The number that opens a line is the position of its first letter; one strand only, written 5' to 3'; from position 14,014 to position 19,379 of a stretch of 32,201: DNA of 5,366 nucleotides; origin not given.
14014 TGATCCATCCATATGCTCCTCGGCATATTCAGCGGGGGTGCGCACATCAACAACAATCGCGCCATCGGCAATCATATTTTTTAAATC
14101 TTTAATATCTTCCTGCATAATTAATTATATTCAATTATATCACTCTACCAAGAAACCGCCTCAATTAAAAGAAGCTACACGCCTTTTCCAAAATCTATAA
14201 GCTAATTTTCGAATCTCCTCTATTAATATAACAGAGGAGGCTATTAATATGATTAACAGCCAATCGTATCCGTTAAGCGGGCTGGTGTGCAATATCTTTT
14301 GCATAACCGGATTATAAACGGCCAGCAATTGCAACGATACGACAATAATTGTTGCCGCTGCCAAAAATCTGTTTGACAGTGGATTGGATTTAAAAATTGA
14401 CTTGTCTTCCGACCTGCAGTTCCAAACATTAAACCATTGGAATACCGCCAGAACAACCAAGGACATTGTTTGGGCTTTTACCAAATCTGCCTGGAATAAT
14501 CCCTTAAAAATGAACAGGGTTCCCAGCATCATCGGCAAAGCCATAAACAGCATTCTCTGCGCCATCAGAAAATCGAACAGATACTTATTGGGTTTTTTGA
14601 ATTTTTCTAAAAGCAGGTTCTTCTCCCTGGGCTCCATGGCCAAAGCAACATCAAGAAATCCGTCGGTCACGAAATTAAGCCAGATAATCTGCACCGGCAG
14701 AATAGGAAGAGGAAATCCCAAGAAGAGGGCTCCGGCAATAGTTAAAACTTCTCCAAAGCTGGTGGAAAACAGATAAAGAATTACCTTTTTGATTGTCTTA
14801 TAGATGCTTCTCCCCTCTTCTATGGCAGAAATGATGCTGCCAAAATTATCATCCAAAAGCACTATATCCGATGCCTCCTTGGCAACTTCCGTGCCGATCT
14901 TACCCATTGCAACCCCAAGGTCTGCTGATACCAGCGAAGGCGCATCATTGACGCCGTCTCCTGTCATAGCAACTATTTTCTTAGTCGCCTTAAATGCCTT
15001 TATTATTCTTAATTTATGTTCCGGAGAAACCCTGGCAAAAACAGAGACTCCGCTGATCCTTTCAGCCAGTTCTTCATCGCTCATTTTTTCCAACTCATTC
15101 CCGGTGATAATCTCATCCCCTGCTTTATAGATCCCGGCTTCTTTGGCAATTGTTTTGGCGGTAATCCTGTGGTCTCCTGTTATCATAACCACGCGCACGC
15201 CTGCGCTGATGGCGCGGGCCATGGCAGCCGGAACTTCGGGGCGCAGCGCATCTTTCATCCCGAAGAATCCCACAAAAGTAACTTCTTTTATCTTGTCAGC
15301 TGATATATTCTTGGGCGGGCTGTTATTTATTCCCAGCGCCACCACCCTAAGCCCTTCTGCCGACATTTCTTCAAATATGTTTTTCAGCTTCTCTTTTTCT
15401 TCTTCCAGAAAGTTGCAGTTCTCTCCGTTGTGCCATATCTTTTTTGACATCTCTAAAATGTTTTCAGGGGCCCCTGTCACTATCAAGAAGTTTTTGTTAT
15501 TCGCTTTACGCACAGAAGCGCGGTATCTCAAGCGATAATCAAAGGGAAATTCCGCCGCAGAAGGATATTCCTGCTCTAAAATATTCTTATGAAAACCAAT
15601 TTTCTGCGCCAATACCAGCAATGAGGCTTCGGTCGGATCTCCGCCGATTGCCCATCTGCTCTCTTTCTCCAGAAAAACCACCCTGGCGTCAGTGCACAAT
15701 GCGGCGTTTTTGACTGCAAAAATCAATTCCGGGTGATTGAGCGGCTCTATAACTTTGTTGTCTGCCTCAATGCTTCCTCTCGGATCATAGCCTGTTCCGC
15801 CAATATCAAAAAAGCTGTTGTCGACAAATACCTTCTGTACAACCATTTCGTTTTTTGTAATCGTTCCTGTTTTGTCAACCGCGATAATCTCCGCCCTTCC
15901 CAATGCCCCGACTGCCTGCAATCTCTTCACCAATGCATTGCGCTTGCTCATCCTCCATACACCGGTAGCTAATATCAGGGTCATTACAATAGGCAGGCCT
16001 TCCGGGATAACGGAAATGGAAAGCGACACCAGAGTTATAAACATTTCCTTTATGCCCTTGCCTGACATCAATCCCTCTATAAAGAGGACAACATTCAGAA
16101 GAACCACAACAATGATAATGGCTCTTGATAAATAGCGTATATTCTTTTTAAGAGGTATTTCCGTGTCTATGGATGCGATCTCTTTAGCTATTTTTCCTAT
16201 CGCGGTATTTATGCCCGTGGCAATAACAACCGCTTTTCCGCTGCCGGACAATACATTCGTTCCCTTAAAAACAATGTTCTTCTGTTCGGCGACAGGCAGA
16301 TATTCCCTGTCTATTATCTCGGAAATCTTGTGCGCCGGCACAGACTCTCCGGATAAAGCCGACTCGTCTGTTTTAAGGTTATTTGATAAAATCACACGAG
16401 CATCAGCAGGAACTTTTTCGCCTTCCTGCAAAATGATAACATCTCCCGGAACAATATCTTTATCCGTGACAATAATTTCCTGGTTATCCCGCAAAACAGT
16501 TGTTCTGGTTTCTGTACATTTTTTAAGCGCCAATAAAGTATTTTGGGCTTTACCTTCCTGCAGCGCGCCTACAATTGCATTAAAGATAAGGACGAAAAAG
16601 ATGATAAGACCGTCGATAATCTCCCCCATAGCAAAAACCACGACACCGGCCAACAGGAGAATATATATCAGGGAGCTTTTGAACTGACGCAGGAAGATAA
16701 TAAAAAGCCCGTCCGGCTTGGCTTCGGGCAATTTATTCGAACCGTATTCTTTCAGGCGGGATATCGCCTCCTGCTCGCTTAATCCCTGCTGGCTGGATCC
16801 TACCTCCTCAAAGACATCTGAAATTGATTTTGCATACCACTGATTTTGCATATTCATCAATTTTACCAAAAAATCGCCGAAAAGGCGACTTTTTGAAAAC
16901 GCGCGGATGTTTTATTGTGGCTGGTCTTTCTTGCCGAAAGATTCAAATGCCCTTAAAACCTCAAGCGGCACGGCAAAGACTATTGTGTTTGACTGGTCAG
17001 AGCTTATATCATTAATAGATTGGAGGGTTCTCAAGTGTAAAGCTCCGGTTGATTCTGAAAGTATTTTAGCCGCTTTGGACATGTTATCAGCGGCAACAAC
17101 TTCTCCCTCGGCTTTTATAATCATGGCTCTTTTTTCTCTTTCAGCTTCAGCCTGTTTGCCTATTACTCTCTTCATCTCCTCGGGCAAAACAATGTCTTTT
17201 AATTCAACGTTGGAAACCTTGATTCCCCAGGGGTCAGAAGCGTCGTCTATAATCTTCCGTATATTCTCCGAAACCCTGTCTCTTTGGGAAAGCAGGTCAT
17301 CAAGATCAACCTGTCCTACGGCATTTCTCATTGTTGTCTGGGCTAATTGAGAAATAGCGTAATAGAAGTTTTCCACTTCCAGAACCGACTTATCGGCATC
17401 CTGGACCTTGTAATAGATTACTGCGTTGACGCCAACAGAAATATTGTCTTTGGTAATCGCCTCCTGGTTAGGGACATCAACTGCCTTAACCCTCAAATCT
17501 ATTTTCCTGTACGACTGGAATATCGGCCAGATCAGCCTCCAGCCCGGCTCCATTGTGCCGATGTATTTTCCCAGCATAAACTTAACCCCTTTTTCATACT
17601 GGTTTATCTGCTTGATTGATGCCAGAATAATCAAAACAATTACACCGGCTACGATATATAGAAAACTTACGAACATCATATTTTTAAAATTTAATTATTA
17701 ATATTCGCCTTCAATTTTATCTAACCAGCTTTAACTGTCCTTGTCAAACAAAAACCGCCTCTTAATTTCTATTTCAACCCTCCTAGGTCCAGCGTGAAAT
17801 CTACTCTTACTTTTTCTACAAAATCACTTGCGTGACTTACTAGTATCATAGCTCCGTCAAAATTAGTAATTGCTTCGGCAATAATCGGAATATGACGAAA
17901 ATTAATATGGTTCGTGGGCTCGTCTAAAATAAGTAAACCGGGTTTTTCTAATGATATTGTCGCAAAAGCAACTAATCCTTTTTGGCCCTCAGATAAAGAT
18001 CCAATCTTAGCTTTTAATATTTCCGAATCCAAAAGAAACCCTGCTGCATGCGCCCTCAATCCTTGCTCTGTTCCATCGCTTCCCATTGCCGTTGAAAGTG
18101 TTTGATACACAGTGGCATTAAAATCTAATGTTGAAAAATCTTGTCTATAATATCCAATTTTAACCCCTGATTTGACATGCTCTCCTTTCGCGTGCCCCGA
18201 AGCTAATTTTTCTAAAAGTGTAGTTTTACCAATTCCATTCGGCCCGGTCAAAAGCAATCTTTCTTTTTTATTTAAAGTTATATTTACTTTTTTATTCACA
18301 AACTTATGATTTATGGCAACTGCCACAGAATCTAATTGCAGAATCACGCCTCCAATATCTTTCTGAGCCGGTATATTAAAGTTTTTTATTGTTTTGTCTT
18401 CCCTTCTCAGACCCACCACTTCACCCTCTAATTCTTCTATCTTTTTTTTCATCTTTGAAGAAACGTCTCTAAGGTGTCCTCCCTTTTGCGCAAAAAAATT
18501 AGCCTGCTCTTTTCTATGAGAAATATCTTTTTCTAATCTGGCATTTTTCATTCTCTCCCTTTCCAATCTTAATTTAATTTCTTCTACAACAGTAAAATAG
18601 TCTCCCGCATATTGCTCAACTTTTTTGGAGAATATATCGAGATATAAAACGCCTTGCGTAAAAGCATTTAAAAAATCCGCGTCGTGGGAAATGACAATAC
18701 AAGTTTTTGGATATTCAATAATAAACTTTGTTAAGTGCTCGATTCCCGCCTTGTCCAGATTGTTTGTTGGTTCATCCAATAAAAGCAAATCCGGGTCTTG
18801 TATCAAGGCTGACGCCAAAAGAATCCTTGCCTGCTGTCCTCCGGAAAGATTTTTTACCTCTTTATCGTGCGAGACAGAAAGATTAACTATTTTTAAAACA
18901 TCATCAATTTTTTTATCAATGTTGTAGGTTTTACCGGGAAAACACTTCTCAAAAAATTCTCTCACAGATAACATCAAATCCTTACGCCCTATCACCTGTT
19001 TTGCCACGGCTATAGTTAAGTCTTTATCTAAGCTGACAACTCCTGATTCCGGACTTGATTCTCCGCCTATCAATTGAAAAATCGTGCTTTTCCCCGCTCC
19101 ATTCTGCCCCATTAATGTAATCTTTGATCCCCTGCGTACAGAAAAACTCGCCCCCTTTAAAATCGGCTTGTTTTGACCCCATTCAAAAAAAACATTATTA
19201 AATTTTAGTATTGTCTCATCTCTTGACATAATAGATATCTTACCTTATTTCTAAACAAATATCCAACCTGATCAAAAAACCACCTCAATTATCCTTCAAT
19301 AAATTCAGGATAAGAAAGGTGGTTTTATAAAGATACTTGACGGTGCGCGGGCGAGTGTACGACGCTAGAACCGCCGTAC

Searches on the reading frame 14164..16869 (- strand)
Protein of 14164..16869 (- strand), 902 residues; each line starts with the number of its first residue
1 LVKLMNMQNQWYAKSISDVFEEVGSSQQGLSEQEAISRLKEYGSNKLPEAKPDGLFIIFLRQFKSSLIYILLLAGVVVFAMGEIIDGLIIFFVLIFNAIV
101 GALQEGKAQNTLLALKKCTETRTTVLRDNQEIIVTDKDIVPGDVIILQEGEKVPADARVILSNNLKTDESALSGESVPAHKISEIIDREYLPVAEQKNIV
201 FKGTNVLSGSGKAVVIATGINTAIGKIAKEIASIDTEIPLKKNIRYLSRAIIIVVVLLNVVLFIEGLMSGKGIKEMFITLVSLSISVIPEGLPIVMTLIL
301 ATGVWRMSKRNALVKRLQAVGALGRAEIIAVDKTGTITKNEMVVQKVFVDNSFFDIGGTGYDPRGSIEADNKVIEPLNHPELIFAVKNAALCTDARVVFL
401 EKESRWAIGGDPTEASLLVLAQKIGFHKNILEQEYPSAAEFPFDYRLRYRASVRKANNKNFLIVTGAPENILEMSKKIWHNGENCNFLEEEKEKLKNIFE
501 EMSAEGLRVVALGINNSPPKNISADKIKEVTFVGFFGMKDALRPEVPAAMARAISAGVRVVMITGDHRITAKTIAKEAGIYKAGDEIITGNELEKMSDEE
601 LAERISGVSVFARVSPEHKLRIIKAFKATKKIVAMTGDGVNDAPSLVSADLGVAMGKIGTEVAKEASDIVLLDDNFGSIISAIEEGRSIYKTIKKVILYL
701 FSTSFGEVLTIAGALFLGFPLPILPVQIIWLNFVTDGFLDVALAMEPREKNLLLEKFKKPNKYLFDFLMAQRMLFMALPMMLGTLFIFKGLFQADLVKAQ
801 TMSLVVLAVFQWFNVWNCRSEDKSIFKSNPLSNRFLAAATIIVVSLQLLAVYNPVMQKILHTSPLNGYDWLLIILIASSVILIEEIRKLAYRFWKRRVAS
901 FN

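Call 88: search_protein_families(library=pfam, proteins=[window:14164-16869:-], max_evalue=0.001)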
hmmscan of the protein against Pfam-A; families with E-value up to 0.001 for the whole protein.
window:14164-16869:- (902 aa): 8 families
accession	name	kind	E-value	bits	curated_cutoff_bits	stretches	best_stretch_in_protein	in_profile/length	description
PF00689.26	Cation_ATPase_C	-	2.4e-45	154.9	27.3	1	720-889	1-174/175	Cation transporting ATPase, C-terminus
PF00122.25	E1-E2_ATPase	-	4.6e-42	144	28.1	1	119-310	3-181/181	E1-E2 ATPase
PF00702.32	Hydrolase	-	3.3e-19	70.5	26.4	1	328-650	3-191/191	haloacid dehalogenase-like hydrolase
PF00690.31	Cation_ATPase_N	-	5e-19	68.2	20.4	1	11-77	1-68/69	Cation transporter/ATPase, N-terminus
PF13246.12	Cation_ATPase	-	3.5e-15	56.2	21.7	1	390-478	1-91/91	Cation transport ATPase (P-type)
PF12710.13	HAD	-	1.4e-06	29.3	27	1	541-645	85-187/189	haloacid dehalogenase-like hydrolase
PF08282.18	Hydrolase_3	-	0.0004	20.6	20.9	0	622-682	195-254/255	haloacid dehalogenase-like hydrolase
PF02875.26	Mur_ligase_C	-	0.00082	20.6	28.4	0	621-694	30-105/127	Mur ligase, glutamate ligase domain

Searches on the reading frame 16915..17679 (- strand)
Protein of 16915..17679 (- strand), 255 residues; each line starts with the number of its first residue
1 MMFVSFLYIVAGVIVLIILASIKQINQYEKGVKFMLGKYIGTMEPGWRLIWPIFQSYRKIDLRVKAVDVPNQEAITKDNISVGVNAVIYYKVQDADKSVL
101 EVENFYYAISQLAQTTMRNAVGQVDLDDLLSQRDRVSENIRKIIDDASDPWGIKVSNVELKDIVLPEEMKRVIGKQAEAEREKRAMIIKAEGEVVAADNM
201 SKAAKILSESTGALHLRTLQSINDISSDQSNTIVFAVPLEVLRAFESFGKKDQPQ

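Call 89: search_protein_families(library=pfam, proteins=[window:16915-17679:-], max_evalue=0.001)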
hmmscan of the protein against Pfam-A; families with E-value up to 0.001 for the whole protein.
window:16915-17679:- (255 aa): 2 families
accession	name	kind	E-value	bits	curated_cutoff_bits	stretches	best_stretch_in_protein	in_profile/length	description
PF01145.31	Band_7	-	1.8e-40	139.3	23.6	1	23-193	1-175/176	SPFH domain / Band 7 family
PF13421.11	Band_7_1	-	1.2e-05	25.5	24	1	113-178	141-208/211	SPFH domain-Band 7 family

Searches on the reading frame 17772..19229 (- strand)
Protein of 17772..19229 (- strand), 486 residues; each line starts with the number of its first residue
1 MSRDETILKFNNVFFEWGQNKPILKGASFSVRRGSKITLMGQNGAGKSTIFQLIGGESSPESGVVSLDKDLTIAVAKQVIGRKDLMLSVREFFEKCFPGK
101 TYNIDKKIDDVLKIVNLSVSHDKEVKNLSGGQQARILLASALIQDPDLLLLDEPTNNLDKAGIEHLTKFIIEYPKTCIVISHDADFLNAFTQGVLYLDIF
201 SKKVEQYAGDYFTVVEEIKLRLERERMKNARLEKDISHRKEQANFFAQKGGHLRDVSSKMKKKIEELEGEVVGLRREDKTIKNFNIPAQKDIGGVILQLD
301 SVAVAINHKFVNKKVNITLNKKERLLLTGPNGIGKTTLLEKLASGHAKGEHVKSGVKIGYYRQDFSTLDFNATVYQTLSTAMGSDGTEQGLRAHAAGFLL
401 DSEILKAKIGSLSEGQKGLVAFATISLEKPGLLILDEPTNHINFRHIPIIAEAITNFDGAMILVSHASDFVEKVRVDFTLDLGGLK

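Call 88: search_protein_families(library=pfam, proteins=[window:17772-19229:-], max_evalue=0.001)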
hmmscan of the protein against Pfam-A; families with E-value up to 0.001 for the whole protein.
window:17772-19229:- (486 aa): 19 families
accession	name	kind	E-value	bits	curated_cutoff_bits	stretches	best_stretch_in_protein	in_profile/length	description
PF00005.33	ABC_tran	-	1e-45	156.1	25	2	24-156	1-137/137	ABC transporter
PF13304.12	AAA_21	-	2.9e-18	67.4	27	1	408-459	234-288/304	AAA domain, putative AbiEii toxin, Type IV TA system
PF02463.25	SMC_N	-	1.2e-11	44.9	40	1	100-190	109-205/220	RecF/RecN/SMC N terminal domain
PF13555.12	AAA_29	-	1e-08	35.2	27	0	307-339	8-39/61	P-loop containing region of AAA domain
PF13401.12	AAA_22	-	3.5e-07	31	27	0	325-437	8-92/130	AAA domain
PF13476.12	AAA_23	-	7.1e-06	27.2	27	0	314-342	12-39/201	AAA domain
PF05729.18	NACHT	-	1.1e-05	25.8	26.7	1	325-352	3-30/167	NACHT domain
PF13481.12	AAA_25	-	1.1e-05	25.7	27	0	318-352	29-63/195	AAA domain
PF20720.3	nSTAND3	-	1.1e-05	25.7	27.2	0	316-348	11-43/155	Novel STAND NTPase 3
PF03193.22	RsgA_GTPase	-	2.2e-05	24.8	30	0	313-351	98-136/174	RsgA GTPase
PF13173.12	AAA_14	-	2.5e-05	24.7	27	0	324-347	4-27/129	AAA domain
PF02367.23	TsaE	-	3.4e-05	24.2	26.6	0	313-354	12-53/128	Threonylcarbamoyl adenosine biosynthesis protein TsaE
PF13191.12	AAA_16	-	5.9e-05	24.1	32.6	0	323-357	25-52/167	AAA ATPase domain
PF03266.21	NTPase_1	-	8.4e-05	22.9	23.9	0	324-363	1-40/168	NTPase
PF06414.18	Zeta_toxin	-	9.3e-05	22.4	22.3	0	38-70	20-52/199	Zeta toxin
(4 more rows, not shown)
